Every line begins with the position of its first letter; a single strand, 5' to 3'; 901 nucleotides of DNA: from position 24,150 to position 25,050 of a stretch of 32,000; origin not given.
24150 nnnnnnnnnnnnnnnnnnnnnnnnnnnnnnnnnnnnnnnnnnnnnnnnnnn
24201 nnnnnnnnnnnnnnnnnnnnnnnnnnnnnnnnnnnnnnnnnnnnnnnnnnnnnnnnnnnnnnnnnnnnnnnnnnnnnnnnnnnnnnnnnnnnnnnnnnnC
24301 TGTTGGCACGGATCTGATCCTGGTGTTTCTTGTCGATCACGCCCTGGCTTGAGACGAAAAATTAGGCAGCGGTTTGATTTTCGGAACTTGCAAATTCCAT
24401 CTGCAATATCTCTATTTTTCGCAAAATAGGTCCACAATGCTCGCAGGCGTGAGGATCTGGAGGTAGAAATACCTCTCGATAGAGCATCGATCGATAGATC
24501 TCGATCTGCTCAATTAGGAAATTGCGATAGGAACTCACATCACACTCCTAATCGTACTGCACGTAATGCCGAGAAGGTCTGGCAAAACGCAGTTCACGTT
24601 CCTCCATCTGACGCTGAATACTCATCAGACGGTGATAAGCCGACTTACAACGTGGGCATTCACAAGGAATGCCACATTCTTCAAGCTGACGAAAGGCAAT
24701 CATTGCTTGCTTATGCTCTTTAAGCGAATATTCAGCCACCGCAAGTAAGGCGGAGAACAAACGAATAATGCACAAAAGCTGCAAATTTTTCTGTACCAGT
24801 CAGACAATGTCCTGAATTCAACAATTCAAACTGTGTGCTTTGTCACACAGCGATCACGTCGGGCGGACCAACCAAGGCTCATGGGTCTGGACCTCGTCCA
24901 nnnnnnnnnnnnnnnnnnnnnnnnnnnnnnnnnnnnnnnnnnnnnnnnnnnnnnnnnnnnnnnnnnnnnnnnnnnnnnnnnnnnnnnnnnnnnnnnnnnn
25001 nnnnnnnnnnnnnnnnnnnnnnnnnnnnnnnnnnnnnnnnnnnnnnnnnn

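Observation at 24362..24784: Unannotated CxxC mini-protein operon (P1-P2) under purifying selection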

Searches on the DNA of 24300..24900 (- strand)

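Call 18: search_rna_families(sources=[L001, L002, L003, L004], threshold=gathering)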
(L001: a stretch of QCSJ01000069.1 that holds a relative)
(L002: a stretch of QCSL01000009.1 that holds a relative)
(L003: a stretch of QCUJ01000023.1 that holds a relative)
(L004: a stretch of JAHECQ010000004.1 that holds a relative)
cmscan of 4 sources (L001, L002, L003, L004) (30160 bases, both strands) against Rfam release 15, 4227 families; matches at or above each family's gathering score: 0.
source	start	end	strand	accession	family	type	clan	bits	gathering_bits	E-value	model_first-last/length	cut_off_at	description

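Call 21: search_rna_families(sources=[L005, L006], threshold=gathering)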
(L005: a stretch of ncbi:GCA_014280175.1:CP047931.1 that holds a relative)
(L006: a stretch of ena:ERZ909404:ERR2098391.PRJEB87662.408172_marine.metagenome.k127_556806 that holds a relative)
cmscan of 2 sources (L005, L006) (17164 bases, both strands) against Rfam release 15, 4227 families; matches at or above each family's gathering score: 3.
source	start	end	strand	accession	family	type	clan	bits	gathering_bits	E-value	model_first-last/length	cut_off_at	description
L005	5516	5715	+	RF01702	Cyano-2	Gene; sRNA;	-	192.9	40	1.9e-48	1-204/204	no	Cyano-2 RNA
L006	6894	6953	+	RF01704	Glutamine-II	Cis-reg; riboswitch;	-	67.1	33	1.3e-14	1-60/60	no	Glutamine-II riboswitch aptamer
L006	4033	4093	-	RF01704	Glutamine-II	Cis-reg; riboswitch;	-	60.3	33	1.2e-12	1-60/60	no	Glutamine-II riboswitch aptamer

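Call 33: search_rna_families(sources=[L007, L008, L009, L010, L011, L012, L013, L014, L015, L016, L017, L018, L019, L020, L021, L022, L023, L024, L025, L026], threshold=gathering)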
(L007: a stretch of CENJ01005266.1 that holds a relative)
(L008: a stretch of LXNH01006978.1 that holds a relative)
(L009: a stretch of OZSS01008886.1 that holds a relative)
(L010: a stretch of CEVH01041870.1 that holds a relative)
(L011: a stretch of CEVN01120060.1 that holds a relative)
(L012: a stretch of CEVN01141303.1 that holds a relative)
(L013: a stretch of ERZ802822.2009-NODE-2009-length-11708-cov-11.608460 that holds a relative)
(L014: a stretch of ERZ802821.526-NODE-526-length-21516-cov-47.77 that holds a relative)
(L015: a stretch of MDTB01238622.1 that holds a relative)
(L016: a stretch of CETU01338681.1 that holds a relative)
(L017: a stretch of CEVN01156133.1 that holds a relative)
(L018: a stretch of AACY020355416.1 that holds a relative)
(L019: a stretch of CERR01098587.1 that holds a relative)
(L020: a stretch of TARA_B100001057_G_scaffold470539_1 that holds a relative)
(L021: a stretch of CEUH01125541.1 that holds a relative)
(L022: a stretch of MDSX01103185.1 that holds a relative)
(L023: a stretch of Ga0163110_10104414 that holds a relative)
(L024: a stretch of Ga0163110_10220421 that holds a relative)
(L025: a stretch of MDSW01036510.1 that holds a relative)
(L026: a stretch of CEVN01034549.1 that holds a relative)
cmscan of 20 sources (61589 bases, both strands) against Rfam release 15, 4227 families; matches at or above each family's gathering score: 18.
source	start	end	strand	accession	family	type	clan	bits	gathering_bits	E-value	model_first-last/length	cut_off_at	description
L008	2829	3026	+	RF01702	Cyano-2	Gene; sRNA;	-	196.1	40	9e-49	1-204/204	no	Cyano-2 RNA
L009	1037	1234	+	RF01702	Cyano-2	Gene; sRNA;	-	196.1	40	9e-49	1-204/204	no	Cyano-2 RNA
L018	3150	3347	+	RF01702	Cyano-2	Gene; sRNA;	-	193.9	40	3.6e-48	1-204/204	no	Cyano-2 RNA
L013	3496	3696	+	RF01702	Cyano-2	Gene; sRNA;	-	188.8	40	8.7e-47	1-204/204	no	Cyano-2 RNA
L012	340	543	+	RF01702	Cyano-2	Gene; sRNA;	-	182.3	40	5.1e-45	1-204/204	no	Cyano-2 RNA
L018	399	602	+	RF01702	Cyano-2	Gene; sRNA;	-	182.3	40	5.1e-45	1-204/204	no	Cyano-2 RNA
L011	1046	1243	+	RF01702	Cyano-2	Gene; sRNA;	-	181.2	40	1e-44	1-204/204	no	Cyano-2 RNA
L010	1868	2069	+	RF01702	Cyano-2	Gene; sRNA;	-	180.5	40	1.6e-44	1-204/204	no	Cyano-2 RNA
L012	3084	3285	+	RF01702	Cyano-2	Gene; sRNA;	-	180.5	40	1.6e-44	1-204/204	no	Cyano-2 RNA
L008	85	288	+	RF01702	Cyano-2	Gene; sRNA;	-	179.8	40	2.5e-44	1-204/204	no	Cyano-2 RNA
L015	821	1022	+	RF01702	Cyano-2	Gene; sRNA;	-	178.3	40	6.3e-44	1-204/204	no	Cyano-2 RNA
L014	3496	3697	+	RF01702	Cyano-2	Gene; sRNA;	-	171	40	6.2e-42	1-204/204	no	Cyano-2 RNA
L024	620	817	-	RF01702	Cyano-2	Gene; sRNA;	-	148.7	40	7.5e-36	1-204/204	no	Cyano-2 RNA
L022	3558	3754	-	RF01702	Cyano-2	Gene; sRNA;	-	147.4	40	1.7e-35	1-204/204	no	Cyano-2 RNA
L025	5125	5183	+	RF01704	Glutamine-II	Cis-reg; riboswitch;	-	60.5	33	3.7e-12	1-60/60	no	Glutamine-II riboswitch aptamer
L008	733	794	-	RF01701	Cyano-1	Gene; sRNA;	-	50.4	41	8.4e-06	1-69/69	no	Cyano-1 RNA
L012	988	1049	-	RF01701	Cyano-1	Gene; sRNA;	-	50.4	41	8.4e-06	1-69/69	no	Cyano-1 RNA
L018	1047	1108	-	RF01701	Cyano-1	Gene; sRNA;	-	50.4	41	8.4e-06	1-69/69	no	Cyano-1 RNA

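Call 34: search_rna_families(sources=[L027, L028, L029, L030, L031, L032, L033, L034, L035, L036], threshold=gathering)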
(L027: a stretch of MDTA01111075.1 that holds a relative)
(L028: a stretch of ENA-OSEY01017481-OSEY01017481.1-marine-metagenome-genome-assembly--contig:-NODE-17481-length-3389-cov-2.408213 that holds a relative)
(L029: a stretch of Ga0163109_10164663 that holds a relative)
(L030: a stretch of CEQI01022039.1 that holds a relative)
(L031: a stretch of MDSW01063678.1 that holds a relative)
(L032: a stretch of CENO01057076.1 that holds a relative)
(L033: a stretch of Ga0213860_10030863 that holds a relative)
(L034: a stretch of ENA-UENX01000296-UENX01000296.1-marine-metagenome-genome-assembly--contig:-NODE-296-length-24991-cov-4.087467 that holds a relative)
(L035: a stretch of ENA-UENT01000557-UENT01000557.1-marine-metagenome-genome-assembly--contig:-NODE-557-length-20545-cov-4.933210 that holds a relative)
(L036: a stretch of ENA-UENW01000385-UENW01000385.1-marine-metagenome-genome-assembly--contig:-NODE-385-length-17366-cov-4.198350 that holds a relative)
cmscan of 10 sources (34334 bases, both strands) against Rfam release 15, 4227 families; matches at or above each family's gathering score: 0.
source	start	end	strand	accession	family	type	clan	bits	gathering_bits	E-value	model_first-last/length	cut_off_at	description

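Call 47: search_dna_similar(query=window:24300-24900:+, collection=phages, mode=distant)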
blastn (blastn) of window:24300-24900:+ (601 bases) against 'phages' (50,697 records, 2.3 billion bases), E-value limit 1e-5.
No match.
